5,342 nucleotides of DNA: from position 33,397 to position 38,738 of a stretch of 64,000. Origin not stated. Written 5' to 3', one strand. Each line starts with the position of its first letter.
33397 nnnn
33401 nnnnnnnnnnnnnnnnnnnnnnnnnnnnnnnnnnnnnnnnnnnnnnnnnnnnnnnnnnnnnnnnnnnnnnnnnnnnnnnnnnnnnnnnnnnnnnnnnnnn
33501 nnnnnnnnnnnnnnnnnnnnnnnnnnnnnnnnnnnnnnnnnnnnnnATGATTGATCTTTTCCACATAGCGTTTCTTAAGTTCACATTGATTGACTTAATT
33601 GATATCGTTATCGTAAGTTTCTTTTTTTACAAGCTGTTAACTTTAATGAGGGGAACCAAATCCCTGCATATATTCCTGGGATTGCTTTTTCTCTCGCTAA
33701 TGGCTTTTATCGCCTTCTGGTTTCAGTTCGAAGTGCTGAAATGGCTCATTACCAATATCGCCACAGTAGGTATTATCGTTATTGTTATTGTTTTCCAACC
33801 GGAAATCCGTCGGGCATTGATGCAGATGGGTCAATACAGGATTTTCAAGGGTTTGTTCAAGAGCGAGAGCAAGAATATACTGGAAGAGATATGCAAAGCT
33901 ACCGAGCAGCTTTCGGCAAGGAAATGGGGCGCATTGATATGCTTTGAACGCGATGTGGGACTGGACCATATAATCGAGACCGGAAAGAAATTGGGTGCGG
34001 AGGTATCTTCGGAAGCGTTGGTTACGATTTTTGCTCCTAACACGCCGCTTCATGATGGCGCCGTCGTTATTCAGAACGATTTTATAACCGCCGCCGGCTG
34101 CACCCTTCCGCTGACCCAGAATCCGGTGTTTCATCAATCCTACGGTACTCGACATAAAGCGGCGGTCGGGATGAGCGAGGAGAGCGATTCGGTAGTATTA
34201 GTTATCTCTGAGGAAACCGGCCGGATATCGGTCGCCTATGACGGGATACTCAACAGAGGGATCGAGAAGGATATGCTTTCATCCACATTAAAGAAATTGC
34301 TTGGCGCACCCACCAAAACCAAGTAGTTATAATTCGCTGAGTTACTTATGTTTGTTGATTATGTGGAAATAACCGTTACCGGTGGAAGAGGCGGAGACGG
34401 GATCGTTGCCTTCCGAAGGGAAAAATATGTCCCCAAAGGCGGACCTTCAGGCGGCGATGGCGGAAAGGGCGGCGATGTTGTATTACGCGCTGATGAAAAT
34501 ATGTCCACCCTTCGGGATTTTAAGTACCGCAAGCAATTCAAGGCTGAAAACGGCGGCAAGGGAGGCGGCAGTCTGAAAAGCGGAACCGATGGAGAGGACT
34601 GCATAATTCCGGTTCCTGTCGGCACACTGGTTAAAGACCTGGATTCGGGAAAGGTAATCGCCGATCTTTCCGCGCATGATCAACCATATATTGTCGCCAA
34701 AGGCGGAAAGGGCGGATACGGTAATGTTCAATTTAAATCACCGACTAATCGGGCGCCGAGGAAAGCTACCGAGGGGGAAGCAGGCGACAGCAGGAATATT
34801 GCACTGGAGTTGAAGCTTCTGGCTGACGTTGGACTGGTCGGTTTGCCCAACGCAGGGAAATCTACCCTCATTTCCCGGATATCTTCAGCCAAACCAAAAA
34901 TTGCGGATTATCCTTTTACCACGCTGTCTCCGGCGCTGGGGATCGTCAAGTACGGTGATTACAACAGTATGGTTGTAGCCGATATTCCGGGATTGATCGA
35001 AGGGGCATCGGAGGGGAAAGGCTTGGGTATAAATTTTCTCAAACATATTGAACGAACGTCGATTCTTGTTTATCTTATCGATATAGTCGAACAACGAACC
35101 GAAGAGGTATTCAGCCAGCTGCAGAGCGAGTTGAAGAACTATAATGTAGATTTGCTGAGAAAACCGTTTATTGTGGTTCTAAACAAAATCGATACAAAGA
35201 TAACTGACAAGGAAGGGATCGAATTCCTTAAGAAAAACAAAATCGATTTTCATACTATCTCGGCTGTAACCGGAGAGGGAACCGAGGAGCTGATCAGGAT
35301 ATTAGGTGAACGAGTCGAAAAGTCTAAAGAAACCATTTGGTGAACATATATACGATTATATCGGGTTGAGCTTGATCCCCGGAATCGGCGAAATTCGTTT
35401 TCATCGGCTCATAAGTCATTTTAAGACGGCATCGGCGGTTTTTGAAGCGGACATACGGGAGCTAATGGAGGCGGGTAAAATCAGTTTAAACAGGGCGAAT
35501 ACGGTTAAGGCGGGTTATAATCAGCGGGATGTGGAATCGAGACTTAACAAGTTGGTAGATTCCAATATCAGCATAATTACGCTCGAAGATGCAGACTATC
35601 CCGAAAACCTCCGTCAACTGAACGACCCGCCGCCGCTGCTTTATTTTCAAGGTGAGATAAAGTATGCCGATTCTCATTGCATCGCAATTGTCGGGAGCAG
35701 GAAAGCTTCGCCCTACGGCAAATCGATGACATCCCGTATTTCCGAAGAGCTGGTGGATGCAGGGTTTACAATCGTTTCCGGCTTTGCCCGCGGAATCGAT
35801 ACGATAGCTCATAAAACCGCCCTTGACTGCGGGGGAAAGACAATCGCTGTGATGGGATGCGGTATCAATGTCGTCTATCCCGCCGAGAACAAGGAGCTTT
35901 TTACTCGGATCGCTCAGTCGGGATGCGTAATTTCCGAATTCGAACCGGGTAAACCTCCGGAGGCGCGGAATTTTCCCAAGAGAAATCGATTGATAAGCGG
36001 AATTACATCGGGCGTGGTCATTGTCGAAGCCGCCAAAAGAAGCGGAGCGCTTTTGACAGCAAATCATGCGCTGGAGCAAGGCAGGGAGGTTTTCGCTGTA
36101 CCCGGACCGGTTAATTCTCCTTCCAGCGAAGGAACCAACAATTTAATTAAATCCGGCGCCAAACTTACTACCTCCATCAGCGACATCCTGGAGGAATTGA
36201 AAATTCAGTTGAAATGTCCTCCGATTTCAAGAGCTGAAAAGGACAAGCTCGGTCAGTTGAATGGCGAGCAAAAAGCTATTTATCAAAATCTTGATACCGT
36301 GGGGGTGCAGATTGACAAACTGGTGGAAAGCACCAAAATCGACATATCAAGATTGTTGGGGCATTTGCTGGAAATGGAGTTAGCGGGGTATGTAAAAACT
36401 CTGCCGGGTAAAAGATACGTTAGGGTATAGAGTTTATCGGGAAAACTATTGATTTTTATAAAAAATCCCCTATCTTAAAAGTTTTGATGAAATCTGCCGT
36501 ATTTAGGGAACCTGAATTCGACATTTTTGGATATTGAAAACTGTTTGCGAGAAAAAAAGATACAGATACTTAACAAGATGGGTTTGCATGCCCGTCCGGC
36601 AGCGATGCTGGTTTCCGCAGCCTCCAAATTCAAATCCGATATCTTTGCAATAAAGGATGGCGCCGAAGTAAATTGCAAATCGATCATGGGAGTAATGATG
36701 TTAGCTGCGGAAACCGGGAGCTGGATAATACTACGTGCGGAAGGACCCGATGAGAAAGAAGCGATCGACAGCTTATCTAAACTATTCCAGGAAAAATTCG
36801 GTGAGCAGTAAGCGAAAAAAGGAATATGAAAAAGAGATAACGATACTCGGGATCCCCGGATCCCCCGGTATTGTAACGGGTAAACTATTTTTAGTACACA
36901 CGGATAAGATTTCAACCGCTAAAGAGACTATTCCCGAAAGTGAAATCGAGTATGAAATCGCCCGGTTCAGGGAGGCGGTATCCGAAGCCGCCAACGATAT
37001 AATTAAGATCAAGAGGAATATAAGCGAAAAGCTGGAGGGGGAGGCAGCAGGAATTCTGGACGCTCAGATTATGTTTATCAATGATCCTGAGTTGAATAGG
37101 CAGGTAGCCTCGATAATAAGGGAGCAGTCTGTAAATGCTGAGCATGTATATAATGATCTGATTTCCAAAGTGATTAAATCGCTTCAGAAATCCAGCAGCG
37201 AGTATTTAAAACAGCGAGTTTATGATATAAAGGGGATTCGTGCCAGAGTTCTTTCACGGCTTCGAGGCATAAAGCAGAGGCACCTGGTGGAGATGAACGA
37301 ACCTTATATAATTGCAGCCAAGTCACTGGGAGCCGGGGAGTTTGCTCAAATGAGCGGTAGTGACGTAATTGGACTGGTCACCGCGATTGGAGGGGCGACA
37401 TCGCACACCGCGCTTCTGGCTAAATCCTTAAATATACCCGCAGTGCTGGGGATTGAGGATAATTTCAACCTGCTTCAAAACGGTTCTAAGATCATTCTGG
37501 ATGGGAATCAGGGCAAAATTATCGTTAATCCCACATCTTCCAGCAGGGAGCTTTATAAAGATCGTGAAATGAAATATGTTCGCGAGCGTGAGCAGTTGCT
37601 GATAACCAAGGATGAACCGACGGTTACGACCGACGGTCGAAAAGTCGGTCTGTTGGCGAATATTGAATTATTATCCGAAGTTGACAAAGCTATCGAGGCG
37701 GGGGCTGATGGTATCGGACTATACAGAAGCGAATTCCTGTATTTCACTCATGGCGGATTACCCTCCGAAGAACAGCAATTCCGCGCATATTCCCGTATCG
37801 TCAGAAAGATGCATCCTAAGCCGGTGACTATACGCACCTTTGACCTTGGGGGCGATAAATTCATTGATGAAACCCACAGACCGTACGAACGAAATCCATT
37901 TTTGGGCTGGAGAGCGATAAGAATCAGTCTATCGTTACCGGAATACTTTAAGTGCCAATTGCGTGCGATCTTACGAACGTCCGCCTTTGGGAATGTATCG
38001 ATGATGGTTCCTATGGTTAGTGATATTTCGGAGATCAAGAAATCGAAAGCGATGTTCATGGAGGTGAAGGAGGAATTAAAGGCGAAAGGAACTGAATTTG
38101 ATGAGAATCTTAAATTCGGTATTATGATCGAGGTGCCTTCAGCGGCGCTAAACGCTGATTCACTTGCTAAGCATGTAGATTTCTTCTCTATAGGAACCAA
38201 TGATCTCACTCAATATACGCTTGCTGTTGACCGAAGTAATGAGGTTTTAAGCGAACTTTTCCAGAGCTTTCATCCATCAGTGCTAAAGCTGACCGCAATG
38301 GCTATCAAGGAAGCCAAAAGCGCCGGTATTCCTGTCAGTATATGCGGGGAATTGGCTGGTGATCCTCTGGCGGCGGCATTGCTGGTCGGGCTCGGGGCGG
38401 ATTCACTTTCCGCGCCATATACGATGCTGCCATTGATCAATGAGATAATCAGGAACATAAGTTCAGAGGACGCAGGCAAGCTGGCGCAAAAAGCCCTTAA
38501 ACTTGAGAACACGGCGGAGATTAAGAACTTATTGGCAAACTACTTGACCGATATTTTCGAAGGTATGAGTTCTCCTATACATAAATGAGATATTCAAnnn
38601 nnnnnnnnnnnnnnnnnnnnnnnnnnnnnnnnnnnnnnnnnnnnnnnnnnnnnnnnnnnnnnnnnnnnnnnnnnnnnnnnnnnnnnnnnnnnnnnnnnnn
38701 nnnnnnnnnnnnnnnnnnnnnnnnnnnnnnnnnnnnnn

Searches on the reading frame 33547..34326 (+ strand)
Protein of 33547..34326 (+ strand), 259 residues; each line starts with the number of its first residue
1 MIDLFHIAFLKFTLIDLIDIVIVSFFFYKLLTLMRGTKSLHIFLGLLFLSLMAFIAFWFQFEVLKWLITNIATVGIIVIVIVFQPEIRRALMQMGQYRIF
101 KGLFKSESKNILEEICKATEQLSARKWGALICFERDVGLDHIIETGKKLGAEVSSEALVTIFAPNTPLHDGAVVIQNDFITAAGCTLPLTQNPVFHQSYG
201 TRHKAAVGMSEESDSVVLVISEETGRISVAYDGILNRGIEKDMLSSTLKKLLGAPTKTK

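Call 86: search_protein_families(library=pfam, proteins=[window:33547-34326:+], max_evalue=0.00001)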
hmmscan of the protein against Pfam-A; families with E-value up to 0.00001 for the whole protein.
window:33547-34326:+ (259 aa): 2 families
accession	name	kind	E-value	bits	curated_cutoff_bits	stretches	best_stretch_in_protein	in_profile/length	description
PF02457.21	DAC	-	1.1e-40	138.4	27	1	117-233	2-117/119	DisA bacterial checkpoint controller nucleotide-binding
PF19293.4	CdaA_N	-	1.1e-11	45.2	23.8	1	9-87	2-81/81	CdaA N-terminal transmembrane domain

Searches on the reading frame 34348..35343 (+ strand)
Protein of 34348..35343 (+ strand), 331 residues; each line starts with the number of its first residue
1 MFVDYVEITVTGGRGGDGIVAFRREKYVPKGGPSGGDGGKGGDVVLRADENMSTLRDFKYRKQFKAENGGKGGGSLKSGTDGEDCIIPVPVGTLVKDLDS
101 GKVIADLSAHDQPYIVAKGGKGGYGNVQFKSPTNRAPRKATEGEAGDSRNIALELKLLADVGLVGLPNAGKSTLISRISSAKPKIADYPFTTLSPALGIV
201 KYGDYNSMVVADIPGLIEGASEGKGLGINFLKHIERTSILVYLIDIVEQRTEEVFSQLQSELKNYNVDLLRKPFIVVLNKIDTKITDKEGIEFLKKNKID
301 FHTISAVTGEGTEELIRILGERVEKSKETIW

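Call 87: search_protein_families(library=pfam, proteins=[window:34348-35343:+], max_evalue=0.00001)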
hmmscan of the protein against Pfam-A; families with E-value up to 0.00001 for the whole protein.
window:34348-35343:+ (331 aa): 4 families
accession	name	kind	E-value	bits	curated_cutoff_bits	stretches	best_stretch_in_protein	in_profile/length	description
PF01018.28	GTP1_OBG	-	7.6e-61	204.7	27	1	3-157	1-155/155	GTP1/OBG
PF01926.29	MMR_HSR1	-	3.3e-26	92.1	21.9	1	160-280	1-113/113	50S ribosome-binding GTPase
PF02421.24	FeoB_N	-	3.5e-11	43.3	27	1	161-316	3-153/156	Ferrous iron transport protein B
PF00025.27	Arf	-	2.5e-07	30.8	22.3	1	163-320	19-171/174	ADP-ribosylation factor family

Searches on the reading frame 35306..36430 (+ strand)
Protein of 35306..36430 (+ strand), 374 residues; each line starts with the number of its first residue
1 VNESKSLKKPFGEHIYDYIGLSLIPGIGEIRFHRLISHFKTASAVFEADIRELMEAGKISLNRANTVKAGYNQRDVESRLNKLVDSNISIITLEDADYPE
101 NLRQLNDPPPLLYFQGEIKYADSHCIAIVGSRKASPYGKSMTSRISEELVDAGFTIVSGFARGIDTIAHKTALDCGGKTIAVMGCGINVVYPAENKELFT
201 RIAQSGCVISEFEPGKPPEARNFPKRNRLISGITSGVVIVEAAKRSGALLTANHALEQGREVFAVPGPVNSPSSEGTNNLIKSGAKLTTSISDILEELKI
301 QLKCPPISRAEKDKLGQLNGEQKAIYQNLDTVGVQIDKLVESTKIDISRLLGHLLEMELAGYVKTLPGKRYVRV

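Call 87: search_protein_families(library=pfam, proteins=[window:35306-36430:+], max_evalue=0.00001)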
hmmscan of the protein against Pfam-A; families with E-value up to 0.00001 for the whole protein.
window:35306-36430:+ (374 aa): 2 families
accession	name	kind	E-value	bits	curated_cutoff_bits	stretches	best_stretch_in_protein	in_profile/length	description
PF02481.21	DNA_processg_A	-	7.8e-84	280.5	29.6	1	85-289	4-211/212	DNA recombination-mediator protein A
PF17782.7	DprA_WH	-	4.1e-12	46.4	22.9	1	315-369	7-61/61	DprA winged helix domain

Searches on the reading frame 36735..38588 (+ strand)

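Call 87: search_protein_families(library=pfam, proteins=[window:36735-38588:+], max_evalue=0.00001)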
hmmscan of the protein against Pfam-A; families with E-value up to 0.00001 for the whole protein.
window:36735-38588:+ (617 aa): 3 families
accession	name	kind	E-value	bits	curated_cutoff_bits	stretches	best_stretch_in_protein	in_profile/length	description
PF02896.24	PEP-utilizers_C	-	7.6e-110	367.1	22.8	1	290-575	6-291/293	PEP-utilising enzyme, PEP-binding domain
PF05524.18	PEP-utilisers_N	-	2.1e-26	92.9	24.4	1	39-161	2-121/121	PEP-utilising enzyme, N-terminal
PF00391.29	PEP-utilizers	-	8.6e-18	64.2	23.1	1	188-260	2-72/72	PEP-utilising enzyme, mobile domain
